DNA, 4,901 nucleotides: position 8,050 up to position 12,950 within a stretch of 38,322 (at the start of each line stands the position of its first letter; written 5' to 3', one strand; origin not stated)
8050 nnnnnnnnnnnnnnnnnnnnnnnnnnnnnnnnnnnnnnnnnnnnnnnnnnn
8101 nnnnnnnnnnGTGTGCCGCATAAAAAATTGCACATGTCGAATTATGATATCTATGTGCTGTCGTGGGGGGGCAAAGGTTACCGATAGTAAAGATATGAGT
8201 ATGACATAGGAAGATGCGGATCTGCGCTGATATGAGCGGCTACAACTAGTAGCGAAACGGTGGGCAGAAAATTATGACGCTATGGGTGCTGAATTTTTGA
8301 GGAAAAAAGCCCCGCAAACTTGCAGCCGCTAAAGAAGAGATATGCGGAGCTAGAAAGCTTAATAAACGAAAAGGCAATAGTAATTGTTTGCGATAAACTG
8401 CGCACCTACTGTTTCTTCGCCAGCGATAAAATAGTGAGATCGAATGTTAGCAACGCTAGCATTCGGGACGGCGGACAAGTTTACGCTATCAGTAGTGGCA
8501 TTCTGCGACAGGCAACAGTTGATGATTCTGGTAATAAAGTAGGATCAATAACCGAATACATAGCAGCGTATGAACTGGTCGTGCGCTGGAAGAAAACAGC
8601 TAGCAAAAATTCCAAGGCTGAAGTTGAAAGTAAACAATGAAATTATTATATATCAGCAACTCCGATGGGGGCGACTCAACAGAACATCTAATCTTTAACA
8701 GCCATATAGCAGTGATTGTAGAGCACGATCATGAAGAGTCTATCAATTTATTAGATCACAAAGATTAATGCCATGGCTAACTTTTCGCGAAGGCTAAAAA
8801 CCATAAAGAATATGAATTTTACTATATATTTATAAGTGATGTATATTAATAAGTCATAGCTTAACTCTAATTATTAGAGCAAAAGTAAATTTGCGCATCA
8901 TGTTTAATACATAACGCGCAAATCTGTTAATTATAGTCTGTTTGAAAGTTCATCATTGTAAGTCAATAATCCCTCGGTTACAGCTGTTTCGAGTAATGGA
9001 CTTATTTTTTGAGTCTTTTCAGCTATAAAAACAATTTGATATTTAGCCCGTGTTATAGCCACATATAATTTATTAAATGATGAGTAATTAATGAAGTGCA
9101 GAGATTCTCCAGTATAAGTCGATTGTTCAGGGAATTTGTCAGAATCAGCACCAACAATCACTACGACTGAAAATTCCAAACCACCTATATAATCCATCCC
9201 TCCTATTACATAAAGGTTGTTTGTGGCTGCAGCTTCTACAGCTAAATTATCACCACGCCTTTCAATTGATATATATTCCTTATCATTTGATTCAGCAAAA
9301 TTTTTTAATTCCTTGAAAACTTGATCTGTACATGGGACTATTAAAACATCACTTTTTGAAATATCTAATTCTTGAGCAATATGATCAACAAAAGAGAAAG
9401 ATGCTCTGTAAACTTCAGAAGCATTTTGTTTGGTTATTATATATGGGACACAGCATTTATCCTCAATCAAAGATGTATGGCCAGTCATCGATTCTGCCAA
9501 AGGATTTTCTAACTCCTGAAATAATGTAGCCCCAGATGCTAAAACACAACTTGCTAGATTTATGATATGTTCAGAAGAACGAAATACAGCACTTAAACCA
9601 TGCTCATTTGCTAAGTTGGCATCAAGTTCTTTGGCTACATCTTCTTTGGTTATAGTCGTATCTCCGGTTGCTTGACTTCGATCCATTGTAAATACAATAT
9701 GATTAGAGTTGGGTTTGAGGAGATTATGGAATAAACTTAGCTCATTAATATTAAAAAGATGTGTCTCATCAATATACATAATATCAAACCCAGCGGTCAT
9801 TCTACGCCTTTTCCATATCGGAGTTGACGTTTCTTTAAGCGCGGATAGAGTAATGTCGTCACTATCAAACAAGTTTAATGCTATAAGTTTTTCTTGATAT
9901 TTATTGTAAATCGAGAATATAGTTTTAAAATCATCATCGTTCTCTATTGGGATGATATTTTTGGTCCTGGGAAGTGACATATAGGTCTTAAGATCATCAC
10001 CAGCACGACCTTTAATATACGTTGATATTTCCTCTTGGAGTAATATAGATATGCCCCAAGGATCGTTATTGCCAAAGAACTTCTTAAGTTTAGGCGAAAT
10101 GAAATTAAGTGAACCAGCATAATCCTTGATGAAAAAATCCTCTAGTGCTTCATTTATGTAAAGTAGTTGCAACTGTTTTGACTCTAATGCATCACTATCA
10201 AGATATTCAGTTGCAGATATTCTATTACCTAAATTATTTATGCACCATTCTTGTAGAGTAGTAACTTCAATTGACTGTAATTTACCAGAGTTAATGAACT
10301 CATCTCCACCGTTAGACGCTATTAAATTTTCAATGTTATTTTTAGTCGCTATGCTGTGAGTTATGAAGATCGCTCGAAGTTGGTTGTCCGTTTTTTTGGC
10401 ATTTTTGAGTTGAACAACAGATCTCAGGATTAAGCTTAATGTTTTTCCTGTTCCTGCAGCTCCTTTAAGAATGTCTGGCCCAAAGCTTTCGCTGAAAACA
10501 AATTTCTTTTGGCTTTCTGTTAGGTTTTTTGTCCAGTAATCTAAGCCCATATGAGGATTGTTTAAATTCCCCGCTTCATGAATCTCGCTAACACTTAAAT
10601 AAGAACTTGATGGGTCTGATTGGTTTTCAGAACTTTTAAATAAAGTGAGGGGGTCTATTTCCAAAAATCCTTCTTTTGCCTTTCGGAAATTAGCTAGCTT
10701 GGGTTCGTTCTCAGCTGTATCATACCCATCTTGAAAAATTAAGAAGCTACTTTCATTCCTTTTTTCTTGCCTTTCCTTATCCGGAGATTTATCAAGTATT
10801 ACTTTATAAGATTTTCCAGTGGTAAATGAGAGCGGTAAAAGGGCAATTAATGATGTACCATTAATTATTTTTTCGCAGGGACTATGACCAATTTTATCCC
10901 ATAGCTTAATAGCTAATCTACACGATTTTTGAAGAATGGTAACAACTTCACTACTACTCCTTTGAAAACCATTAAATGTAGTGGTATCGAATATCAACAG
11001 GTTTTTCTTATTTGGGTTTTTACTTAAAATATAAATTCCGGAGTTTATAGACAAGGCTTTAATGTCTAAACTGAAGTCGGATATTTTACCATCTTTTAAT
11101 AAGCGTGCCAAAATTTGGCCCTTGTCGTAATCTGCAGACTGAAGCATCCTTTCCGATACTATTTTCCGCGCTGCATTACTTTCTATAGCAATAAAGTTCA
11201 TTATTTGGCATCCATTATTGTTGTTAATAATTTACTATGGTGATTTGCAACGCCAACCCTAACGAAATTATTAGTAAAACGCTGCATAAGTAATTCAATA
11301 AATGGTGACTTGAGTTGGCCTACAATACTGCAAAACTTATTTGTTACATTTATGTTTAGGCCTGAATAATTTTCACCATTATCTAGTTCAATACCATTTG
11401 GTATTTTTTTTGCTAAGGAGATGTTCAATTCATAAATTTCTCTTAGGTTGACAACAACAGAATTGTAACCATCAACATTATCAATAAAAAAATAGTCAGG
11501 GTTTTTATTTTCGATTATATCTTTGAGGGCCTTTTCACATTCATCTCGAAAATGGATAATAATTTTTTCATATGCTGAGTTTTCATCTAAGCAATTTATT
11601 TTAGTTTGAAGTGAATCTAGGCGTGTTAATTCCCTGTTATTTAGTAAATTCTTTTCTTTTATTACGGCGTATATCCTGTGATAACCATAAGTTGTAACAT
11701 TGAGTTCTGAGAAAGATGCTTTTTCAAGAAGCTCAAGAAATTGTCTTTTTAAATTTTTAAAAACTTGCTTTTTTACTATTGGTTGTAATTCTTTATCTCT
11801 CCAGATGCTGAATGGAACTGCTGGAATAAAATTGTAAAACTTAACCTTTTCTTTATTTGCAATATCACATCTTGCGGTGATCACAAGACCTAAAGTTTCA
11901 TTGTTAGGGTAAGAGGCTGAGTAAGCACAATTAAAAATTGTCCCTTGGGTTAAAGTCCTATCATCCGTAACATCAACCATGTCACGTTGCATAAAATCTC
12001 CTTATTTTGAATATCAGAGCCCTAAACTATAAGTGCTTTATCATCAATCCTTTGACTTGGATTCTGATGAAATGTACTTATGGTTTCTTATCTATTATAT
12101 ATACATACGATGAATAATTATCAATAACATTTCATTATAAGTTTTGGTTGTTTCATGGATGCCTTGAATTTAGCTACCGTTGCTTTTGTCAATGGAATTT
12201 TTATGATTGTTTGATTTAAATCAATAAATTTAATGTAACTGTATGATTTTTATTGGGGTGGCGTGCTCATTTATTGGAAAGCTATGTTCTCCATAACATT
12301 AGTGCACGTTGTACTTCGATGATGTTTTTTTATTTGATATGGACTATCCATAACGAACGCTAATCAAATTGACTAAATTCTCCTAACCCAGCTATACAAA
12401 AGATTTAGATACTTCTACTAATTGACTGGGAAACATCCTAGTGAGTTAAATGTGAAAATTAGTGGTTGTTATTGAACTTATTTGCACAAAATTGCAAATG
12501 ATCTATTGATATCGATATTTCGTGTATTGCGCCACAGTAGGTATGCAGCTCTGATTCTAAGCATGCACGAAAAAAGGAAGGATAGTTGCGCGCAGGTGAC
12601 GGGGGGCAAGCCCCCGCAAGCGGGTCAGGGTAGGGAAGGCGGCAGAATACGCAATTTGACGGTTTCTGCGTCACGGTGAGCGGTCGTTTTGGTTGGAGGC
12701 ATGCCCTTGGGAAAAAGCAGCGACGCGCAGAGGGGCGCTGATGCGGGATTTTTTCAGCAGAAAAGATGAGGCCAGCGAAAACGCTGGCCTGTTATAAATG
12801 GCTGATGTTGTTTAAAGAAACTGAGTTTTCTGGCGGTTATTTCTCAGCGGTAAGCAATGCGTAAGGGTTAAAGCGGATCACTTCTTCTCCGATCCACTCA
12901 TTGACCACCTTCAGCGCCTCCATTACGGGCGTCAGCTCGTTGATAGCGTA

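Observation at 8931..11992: Two-gene low-GC cassette in the P2 tin/old hotspot: unknown 263-aa protein plus SF1 (Upf1-like) helicase, unassigned candidate defence system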

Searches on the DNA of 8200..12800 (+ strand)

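Call 6: search_dna_similar(query=window:8200-12800:+, collection=ecoli_genomes, mode=near, max_rows=15)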
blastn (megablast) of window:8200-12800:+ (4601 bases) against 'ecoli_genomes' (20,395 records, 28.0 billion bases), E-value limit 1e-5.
Records with a match: 65; places in all: 65; records where one place covers at least 80% of the query: 0.
Genomes with a match: 65 of 5426; with a place that covers at least 80% of the query: 0. Places per genome that has any: lowest 1, median 1, highest 1. On chromosomes: 0 places; on plasmids: 65.
Best place of each record, by identity: 60-80% 65.
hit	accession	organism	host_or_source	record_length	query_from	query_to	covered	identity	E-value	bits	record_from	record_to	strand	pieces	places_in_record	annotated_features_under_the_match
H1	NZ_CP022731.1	Escherichia coli strain SA186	Homo sapiens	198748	2518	3322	17%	72.5%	1e-58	239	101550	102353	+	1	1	UvrD-helicase domain-containing protein | hypothetical protein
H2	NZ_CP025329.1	Escherichia coli strain ExPEC XM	Duck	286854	2518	3322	17%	72.5%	1e-58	239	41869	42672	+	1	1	UvrD-helicase domain-containing protein | hypothetical protein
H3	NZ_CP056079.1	Escherichia coli strain MS1170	Gallus gallus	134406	2518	3322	17%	72.5%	1e-58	239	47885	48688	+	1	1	UvrD-helicase domain-containing protein | hypothetical protein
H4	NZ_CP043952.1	Escherichia coli strain ST95-32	chicken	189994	2518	3322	17%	72.5%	1e-58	239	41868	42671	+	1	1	UvrD-helicase domain-containing protein | hypothetical protein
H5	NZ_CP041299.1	Escherichia coli O1:H42 strain CLSC36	Homo sapiens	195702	2518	3322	17%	72.5%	1e-58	239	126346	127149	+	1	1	UvrD-helicase domain-containing protein | hypothetical protein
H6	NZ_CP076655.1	Escherichia coli strain NC19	duck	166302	2518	3322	17%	72.5%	1e-58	239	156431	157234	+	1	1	UvrD-helicase domain-containing protein | hypothetical protein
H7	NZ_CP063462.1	Escherichia coli strain EM22-18-53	not applicable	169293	2518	3322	17%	72.5%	1e-58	239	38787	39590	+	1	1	UvrD-helicase domain-containing protein | hypothetical protein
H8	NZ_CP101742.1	Escherichia coli strain FY26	avian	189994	2518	3322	17%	72.5%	1e-58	239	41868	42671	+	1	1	UvrD-helicase domain-containing protein | hypothetical protein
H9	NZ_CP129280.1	Escherichia coli strain GZM7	Chicken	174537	2518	3322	17%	72.5%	1e-58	239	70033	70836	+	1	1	UvrD-helicase domain-containing protein | hypothetical protein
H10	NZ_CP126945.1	Escherichia coli O1:K1:H7 strain APEC E16002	Gallus gallus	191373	2518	3322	17%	72.5%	1e-58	239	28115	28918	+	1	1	hypothetical protein (x2)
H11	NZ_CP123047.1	Escherichia coli strain EC0430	Homo sapiens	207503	2518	3322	17%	72.5%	1e-58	239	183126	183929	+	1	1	UvrD-helicase domain-containing protein | hypothetical protein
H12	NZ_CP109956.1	Escherichia coli strain NC22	duck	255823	2518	3322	17%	72.5%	1e-58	239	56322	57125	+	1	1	UvrD-helicase domain-containing protein | hypothetical protein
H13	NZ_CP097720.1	Escherichia coli strain MS1679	Chicken lung (Gallus gallus)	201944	2518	3322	17%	72.5%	1e-58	239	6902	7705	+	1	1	UvrD-helicase domain-containing protein | hypothetical protein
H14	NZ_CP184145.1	Escherichia coli strain F11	Homo sapiens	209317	2518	3322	17%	72.5%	1e-58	239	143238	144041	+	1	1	UvrD-helicase domain-containing protein | hypothetical protein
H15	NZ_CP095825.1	Escherichia coli strain STE15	avian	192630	2518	3322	17%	72.5%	1e-58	239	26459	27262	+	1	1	UvrD-helicase domain-containing protein | hypothetical protein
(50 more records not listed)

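Call 7: search_dna_similar(query=window:8200-12800:+, collection=phages, mode=near, max_rows=15)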
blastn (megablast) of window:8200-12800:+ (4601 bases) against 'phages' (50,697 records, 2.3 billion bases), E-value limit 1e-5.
Records with a match: 12; places in all: 12; records where one place covers at least 80% of the query: 0.
Best place of each record, by identity: 90-95% 12.
By first word of the organism name: Klebsiella 12.
By host as written in the record: Klebsiella pneumoniae 12.
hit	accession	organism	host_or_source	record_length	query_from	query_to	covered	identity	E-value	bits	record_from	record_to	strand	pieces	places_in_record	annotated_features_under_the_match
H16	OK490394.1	Klebsiella phage Kp4845-1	Klebsiella pneumoniae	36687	4362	4601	5%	91.8%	3e-89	337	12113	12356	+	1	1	record has no annotation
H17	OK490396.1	Klebsiella phage Kp4846-1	Klebsiella pneumoniae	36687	4362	4601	5%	91.8%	3e-89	337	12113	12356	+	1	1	record has no annotation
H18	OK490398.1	Klebsiella phage Kp4847-1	Klebsiella pneumoniae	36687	4362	4601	5%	91.8%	3e-89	337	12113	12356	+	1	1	record has no annotation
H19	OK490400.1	Klebsiella phage Kp4848-1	Klebsiella pneumoniae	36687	4362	4601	5%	91.8%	3e-89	337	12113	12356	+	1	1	record has no annotation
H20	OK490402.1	Klebsiella phage Kp4849-1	Klebsiella pneumoniae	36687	4362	4601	5%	91.8%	3e-89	337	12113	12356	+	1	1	record has no annotation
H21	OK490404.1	Klebsiella phage Kp4850-1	Klebsiella pneumoniae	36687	4362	4601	5%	91.8%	3e-89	337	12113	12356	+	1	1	record has no annotation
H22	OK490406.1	Klebsiella phage Kp4851-1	Klebsiella pneumoniae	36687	4362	4601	5%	91.8%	3e-89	337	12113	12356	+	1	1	record has no annotation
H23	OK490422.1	Klebsiella phage Kp4867-1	Klebsiella pneumoniae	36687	4362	4601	5%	91.8%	3e-89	337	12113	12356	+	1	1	record has no annotation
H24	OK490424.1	Klebsiella phage Kp4868-1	Klebsiella pneumoniae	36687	4362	4601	5%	91.8%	3e-89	337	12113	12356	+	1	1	record has no annotation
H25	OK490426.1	Klebsiella phage Kp4869-1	Klebsiella pneumoniae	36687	4362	4601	5%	91.8%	3e-89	337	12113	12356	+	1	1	record has no annotation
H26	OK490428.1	Klebsiella phage Kp4870-1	Klebsiella pneumoniae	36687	4362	4601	5%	91.8%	3e-89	337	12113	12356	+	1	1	record has no annotation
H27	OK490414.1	Klebsiella phage Kp4861-1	Klebsiella pneumoniae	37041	4364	4601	5%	90.5%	4e-83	316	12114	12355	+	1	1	record has no annotation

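Call 8: get_annotated_region(hit=H1, flank=7000)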
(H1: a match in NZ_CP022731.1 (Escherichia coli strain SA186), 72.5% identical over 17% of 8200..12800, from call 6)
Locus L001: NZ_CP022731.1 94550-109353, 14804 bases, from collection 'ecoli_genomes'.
description: Escherichia coli strain SA186 plasmid pSA186_2, complete sequence
organism: Escherichia coli strain SA186 (NCBI taxid 562)
replicon: plasmid pSA186_2; assembly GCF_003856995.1
host: Homo sapiens; source: urine; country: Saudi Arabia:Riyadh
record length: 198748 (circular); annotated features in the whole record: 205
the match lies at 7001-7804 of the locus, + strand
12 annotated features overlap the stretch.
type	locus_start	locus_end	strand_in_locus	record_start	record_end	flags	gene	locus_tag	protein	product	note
CDS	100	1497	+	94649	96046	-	-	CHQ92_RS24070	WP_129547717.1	ISNCY family transposase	-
CDS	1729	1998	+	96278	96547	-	-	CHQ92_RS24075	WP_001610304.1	ECs_2282 family putative zinc-binding protein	-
CDS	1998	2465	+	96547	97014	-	-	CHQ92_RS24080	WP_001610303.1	hypothetical protein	-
CDS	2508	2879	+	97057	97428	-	-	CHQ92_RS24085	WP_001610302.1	hypothetical protein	-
CDS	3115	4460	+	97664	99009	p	-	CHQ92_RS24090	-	ISNCY family transposase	frameshifted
CDS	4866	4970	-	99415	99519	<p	-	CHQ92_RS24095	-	transposase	incomplete; partial in the middle of a contig; missing C-terminus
CDS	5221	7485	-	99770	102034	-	-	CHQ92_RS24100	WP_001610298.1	UvrD-helicase domain-containing protein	-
CDS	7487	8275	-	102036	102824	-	-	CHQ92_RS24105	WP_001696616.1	hypothetical protein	-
CDS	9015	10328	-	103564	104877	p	-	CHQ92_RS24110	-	IS4 family transposase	frameshifted; internal stop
CDS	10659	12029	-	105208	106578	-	-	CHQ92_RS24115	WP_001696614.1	TolC family protein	-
CDS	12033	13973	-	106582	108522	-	-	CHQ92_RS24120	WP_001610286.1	MacB family efflux pump subunit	-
CDS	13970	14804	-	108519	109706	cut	-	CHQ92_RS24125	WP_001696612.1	efflux RND transporter periplasmic adaptor subunit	-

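Call 59: get_annotated_region(hit=H16, flank=7000)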
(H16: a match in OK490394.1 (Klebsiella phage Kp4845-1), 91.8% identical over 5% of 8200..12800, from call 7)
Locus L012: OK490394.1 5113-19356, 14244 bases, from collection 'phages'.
description: UNVERIFIED: Klebsiella phage Kp4845-1, complete genome.
organism: Klebsiella phage Kp4845-1 (NCBI taxid 2895851)
taxonomy: Viruses; Duplodnaviria; Heunggongvirae; Uroviricota; Caudoviricetes; Peduoviridae; Reipivirus
host: Klebsiella pneumoniae; source: -; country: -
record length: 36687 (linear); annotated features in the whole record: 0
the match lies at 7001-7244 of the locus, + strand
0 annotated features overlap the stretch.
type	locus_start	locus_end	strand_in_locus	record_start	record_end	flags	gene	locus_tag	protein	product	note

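Call 75: search_dna_similar(query=L001:5221-8275:+, collection=ecoli_genomes, mode=near, max_rows=8, rows=spread)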
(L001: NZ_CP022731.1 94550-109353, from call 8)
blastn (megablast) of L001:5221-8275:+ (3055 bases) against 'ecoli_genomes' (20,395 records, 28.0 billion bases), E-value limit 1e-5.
Records with a match: 113; places in all: 113; records where one place covers at least 80% of the query: 109.
Genomes with a match: 113 of 5426; with a place that covers at least 80% of the query: 109. Places per genome that has any: lowest 1, median 1, highest 1. On chromosomes: 0 places; on plasmids: 113.
Best place of each record, by identity: >=99% 67; 95-99% 46.
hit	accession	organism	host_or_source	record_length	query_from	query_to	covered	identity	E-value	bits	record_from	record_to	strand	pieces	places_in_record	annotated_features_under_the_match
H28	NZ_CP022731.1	Escherichia coli strain SA186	Homo sapiens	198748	1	3055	100%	100.0%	0e+0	5642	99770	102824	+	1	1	UvrD-helicase domain-containing protein | hypothetical protein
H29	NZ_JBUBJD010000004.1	Escherichia coli strain GPEC1258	chicken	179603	1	3055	100%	100.0%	0e+0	5642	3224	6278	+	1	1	UvrD-helicase domain-containing protein | hypothetical protein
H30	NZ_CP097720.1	Escherichia coli strain MS1679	Chicken lung (Gallus gallus)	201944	1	3055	100%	100.0%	0e+0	5637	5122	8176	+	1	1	UvrD-helicase domain-containing protein | hypothetical protein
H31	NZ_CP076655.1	Escherichia coli strain NC19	duck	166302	1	3055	100%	99.9%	0e+0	5631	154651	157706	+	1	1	UvrD-helicase domain-containing protein | hypothetical protein (x2)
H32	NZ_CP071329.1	Escherichia coli strain 4114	missing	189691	1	3055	100%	99.7%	0e+0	5598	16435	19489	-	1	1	UvrD-helicase domain-containing protein | hypothetical protein (x3)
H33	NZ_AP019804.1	Escherichia coli strain KY 1497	Homo sapiens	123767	1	3055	100%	98.4%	0e+0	5365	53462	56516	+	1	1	UvrD-helicase domain-containing protein | hypothetical protein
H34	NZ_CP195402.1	Escherichia coli strain 20AR0192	Homo sapiens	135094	1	3055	100%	98.4%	0e+0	5365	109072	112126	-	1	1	UvrD-helicase domain-containing protein | hypothetical protein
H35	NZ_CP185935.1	Escherichia coli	Homo sapiens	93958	1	179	6%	98.3%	1e-81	315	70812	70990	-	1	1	none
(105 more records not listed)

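Call 76: search_dna_similar(query=window:8931-11992:+, collection=plasmids, mode=near, max_rows=10, rows=spread)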
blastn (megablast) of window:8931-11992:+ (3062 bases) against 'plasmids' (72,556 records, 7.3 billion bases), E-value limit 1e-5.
Records with a match: 45; places in all: 45; records where one place covers at least 80% of the query: 0.
Best place of each record, by identity: 60-80% 45.
By first word of the organism name: Escherichia 44; Klebsiella 1.
By predicted mobility (MOB-suite, as given by PLSDB): conjugative 45.
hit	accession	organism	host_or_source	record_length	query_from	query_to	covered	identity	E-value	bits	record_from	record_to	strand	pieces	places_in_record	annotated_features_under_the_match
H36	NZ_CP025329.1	Escherichia coli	Duck,Whole blood,Whole blood of a duck ...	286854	1787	2591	26%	72.5%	2e-59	239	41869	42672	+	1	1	UvrD-helicase domain-containing protein | hypothetical protein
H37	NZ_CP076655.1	Escherichia coli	duck,visceral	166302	1787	2591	26%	72.5%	2e-59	239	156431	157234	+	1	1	UvrD-helicase domain-containing protein | hypothetical protein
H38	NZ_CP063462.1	Escherichia coli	chicken meat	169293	1787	2591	26%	72.5%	2e-59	239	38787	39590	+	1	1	UvrD-helicase domain-containing protein | hypothetical protein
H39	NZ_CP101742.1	Escherichia coli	avian,mixed cultute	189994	1787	2591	26%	72.5%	2e-59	239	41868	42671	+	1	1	UvrD-helicase domain-containing protein | hypothetical protein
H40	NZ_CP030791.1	Escherichia coli APEC O2-211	Gallus gallus,air sac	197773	1790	2591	26%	72.5%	2e-59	239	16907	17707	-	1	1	UvrD-helicase domain-containing protein | hypothetical protein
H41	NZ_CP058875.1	Escherichia coli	Stanley WWTPs_47 WWTPs effluent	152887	1790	2591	26%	72.5%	2e-59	239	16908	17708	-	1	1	UvrD-helicase domain-containing protein | hypothetical protein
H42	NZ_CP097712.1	Escherichia coli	Chicken blood (Gallus gallus)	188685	1790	2591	26%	72.5%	2e-59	239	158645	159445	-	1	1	UvrD-helicase domain-containing protein | hypothetical protein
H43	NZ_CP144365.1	Escherichia coli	Homo sapiens,urine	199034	1790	2591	26%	72.5%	2e-59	239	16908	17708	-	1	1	UvrD-helicase domain-containing protein | hypothetical protein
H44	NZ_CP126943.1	Escherichia coli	Gallus gallus,Liver and spleen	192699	1790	2591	26%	72.5%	2e-59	239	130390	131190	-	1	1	hypothetical protein (x2)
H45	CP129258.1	Escherichia coli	Homo sapiens,anal swab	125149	1790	1966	6%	78.0%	4e-21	111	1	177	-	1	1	none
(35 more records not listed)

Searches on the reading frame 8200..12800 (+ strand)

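Call 63: search_protein_families(library=padloc, proteins=[L012:2184-4130:+, L012:4114-5130:+, L012:6052-6804:+, L012:4-1926:+], max_evalue=0.001)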
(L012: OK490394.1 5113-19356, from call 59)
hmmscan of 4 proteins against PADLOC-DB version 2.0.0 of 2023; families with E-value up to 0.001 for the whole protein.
L012:2184-4130:+ (648 aa): 93 families (the best 25 are shown)
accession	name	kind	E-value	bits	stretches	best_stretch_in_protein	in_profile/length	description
PDLC03878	NsnB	-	6.2e-77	257.7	2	340-621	107-343/345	-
PDLC04148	HEC-03B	-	7.6e-59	197.9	2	349-632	182-455/458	-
PDLC04707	PDC-M55A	-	8.4e-42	141.6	2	381-631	185-419/421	-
PDLC02979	AriA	-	2e-26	91.7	2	465-558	270-373/373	-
PDLC02980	AriA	-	5.1e-19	67.4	2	478-559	222-304/304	-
PDLC04175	HEC-01A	-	8e-17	59.3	2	2-55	6-58/363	-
PDLC04176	HEC-01A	-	9.6e-16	56.1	2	497-563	259-326/371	-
PDLC02358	Old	-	8.1e-15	52.6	2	514-561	285-332/578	Old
PDLC04177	HEC-01A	-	3.9e-14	50.5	2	499-562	282-344/393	-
PDLC04135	mad3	-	5.3e-14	50.5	2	1-50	1-50/374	mads_3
PDLC00067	GajA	-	3.6e-13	46.8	2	516-563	307-351/604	AAA ATPase domain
PDLC02981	AriAB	-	3.8e-13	47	2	2-67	3-68/694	-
PDLC04033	PD-T4-4_A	-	2.6e-12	44.7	1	510-566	322-378/460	-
PDLC00096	GajA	-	5.4e-12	43.2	1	488-562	258-341/630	AAA ATPase domain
PDLC00091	GajA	-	6.2e-12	43.1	2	515-563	298-347/627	AAA ATPase domain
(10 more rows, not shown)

L012:4114-5130:+ (338 aa): 0 families

L012:6052-6804:+ (250 aa): 0 families

L012:4-1926:+ (640 aa): 0 families

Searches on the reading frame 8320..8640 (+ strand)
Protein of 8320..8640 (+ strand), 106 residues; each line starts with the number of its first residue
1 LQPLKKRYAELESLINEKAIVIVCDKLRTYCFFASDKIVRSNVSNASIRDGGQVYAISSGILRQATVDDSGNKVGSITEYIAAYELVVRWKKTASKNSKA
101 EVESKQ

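Call 3: search_protein_families(library=padloc, proteins=[window:8320-8640:+], max_evalue=0.1)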
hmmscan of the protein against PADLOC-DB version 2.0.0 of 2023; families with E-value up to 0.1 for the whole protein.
window:8320-8640:+ (106 aa): 0 families

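Call 4: search_protein_families(library=pfam, proteins=[window:8320-8640:+], max_evalue=0.1)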
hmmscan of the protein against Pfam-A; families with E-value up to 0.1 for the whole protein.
window:8320-8640:+ (106 aa): 0 families

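Call 5: search_protein_families(library=ncbifam, proteins=[window:8320-8640:+], max_evalue=0.1)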
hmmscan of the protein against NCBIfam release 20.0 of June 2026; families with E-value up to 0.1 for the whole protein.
window:8320-8640:+ (106 aa): 0 families

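Call 47: search_protein_families(library=phrogs, proteins=[window:8320-8640:+], max_evalue=0.001)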
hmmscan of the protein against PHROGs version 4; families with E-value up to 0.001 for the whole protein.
window:8320-8640:+ (106 aa): 0 families
